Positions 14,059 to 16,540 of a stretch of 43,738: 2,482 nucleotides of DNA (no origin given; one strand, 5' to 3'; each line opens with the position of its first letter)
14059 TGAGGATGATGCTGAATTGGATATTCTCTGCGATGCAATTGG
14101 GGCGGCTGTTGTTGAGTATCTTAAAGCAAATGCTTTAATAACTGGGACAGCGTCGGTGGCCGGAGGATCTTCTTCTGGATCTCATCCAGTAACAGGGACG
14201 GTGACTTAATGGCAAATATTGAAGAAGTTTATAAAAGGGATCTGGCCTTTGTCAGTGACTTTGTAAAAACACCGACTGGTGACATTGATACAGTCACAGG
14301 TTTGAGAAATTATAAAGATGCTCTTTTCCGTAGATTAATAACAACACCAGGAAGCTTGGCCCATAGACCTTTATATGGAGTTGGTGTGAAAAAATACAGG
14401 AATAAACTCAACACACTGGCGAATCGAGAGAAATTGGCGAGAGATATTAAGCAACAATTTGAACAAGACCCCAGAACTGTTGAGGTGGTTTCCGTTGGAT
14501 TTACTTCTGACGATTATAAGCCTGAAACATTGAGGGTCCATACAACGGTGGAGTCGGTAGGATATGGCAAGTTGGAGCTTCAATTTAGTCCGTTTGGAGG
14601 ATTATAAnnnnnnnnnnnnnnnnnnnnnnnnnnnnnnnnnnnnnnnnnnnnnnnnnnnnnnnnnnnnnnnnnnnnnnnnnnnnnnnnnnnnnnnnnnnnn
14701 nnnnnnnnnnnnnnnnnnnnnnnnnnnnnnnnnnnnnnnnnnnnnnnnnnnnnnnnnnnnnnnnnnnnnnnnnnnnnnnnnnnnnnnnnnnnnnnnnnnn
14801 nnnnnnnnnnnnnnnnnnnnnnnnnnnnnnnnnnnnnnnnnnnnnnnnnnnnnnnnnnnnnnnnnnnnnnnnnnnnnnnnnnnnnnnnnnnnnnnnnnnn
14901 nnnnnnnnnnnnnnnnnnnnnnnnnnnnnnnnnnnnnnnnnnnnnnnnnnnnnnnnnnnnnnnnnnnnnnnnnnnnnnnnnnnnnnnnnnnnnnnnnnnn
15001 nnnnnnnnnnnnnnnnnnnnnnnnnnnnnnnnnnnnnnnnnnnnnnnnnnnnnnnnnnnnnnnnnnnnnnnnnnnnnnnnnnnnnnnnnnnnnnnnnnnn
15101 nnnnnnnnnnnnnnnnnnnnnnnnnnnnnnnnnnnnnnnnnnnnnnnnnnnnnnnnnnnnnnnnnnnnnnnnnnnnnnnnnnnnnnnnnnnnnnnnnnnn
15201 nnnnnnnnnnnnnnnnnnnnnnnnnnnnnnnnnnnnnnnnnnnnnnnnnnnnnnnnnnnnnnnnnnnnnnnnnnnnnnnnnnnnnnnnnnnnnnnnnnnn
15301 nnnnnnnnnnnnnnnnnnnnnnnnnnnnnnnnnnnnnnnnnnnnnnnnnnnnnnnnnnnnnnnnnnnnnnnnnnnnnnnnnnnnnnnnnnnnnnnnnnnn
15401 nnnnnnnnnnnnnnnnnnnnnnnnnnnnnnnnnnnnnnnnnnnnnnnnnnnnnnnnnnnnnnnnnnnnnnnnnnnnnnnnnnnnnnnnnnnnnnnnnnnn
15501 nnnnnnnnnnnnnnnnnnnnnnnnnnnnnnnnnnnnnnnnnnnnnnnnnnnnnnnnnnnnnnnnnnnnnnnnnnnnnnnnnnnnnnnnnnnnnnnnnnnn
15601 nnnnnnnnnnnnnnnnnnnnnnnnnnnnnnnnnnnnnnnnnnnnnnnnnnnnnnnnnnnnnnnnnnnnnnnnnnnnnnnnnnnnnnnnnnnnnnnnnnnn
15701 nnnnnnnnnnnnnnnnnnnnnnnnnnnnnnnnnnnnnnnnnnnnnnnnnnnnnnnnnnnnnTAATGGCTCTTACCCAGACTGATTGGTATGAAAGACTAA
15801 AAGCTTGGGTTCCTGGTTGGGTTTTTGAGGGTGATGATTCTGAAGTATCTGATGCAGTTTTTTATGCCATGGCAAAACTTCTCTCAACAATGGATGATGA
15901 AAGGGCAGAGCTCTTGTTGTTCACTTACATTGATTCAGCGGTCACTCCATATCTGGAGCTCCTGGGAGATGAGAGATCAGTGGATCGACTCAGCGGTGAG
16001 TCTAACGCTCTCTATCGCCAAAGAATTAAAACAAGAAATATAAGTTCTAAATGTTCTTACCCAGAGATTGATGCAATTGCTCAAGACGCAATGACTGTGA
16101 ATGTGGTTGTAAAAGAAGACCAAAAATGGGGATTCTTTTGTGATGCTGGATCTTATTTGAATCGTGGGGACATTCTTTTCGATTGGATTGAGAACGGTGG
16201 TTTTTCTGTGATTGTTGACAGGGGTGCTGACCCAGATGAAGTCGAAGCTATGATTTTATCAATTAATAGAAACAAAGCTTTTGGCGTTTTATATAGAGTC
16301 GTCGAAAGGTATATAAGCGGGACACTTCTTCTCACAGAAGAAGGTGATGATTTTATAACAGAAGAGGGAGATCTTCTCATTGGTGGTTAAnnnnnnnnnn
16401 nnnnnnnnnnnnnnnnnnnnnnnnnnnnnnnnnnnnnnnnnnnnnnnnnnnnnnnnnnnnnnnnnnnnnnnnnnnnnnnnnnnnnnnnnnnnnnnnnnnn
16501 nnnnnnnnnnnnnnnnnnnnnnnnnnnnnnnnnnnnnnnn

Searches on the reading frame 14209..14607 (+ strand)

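Call 56: search_protein_families(library=phrogs, proteins=[window:14209-14607:+], max_evalue=0.001)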
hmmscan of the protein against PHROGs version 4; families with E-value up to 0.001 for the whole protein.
window:14209-14607:+ (132 aa): 3 families
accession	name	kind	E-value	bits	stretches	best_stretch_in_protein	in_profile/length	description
phrog_975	-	tail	8.7e-15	55.5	1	19-102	121-204/238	baseplate protein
phrog_120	-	tail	0.00023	22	1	5-100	52-150/303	baseplate wedge subunit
phrog_43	-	tail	0.00095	19.8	0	27-113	14-100/126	baseplate wedge subunit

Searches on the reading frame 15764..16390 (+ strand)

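Call 56: search_protein_families(library=phrogs, proteins=[window:15764-16390:+], max_evalue=0.001)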
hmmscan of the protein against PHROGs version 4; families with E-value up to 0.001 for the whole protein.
window:15764-16390:+ (208 aa): 2 families
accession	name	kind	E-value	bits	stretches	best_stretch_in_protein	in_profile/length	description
phrog_1160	-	tail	7.5e-06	25.9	1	10-120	18-130/528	baseplate protein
phrog_26379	-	unknown function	0.00015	22.7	1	5-120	6-122/219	-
